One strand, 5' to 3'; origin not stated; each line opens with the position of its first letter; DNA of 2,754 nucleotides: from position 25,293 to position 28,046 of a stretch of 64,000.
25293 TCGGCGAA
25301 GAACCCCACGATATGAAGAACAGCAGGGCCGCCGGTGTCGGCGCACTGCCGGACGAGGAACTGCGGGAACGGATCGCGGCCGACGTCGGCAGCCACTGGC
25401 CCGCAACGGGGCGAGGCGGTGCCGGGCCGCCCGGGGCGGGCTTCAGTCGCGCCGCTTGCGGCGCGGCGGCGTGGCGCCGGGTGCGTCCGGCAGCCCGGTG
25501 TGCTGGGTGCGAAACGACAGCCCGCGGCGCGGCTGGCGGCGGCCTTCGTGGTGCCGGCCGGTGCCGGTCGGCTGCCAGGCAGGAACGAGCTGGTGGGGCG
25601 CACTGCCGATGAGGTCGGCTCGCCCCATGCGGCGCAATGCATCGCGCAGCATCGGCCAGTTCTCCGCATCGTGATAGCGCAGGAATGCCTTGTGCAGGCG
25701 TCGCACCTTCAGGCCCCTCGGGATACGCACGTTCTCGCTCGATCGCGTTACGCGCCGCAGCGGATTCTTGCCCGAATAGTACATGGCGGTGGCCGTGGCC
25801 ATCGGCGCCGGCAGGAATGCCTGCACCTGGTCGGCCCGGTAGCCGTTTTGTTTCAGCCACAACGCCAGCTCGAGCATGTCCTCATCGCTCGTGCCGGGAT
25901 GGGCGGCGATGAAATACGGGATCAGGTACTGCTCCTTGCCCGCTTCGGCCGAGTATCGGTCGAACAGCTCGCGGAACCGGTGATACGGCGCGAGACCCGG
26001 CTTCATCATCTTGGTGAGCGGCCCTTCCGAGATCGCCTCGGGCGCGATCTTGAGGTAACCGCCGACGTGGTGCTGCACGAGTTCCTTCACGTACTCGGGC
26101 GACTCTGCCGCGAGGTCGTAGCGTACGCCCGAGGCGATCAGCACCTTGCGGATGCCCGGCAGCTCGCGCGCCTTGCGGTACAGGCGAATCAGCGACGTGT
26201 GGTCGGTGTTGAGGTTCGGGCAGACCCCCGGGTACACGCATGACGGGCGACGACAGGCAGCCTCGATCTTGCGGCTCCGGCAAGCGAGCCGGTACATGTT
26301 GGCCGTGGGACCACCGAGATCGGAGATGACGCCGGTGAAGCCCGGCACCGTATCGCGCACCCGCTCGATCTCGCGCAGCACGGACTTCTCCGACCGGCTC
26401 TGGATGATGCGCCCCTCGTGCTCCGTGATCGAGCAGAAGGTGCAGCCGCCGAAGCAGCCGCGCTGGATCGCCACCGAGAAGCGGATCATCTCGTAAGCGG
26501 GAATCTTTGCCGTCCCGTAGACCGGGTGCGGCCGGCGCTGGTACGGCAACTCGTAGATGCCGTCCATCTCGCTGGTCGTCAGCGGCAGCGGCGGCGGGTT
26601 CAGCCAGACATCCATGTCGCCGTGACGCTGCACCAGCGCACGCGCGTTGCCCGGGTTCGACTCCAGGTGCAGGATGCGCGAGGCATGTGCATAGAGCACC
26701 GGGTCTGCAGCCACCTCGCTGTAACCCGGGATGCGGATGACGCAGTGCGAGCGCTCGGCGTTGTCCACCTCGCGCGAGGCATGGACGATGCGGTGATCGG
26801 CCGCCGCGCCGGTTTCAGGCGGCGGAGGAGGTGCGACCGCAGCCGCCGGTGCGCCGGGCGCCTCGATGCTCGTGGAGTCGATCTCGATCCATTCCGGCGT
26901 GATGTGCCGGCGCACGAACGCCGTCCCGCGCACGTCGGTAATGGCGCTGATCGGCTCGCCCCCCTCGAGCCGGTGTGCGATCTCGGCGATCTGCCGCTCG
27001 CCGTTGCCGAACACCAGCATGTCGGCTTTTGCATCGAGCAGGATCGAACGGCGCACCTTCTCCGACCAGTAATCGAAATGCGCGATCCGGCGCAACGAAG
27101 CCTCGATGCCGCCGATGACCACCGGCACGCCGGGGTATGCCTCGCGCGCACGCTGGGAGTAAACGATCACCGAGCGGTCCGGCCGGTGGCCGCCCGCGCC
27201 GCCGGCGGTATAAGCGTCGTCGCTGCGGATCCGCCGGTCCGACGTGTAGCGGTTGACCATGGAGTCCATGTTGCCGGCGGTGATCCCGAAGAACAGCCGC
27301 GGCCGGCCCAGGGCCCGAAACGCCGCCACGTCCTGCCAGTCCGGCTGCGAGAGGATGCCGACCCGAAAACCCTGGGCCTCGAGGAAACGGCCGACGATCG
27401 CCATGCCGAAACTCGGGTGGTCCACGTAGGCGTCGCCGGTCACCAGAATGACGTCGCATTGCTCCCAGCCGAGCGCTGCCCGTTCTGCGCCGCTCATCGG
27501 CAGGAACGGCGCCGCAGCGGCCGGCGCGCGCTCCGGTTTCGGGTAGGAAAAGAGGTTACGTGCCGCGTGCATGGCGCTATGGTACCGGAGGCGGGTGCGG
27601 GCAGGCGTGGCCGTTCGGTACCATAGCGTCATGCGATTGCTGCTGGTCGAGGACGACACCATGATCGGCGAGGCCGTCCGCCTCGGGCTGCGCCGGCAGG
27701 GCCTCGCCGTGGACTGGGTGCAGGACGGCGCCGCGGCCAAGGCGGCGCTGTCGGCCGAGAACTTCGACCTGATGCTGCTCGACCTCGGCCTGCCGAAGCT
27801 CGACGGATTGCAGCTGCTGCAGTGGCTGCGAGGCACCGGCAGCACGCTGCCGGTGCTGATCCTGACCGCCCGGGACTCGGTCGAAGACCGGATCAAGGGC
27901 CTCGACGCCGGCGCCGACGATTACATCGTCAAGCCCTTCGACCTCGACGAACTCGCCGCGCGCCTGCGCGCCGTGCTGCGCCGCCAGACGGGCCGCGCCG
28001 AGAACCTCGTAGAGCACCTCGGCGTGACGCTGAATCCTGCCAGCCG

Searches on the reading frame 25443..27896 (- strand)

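Call 70: search_protein_families(library=pfam, proteins=[window:25443-27896:-], max_evalue=0.00001)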
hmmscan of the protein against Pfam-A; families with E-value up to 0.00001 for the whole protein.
window:25443-27896:- (817 aa): 3 families
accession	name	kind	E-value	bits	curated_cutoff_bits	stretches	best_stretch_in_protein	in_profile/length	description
PF08497.15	Radical_SAM_N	-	1.2e-133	445.4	25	1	131-474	1-301/301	Radical SAM N-terminal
PF11842.13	DUF3362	-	6.4e-45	153.5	27.6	1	689-787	1-102/151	Domain of unknown function (DUF3362)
PF04055.27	Radical_SAM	-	5.2e-13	49.9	29.5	1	477-681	3-166/166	Radical SAM superfamily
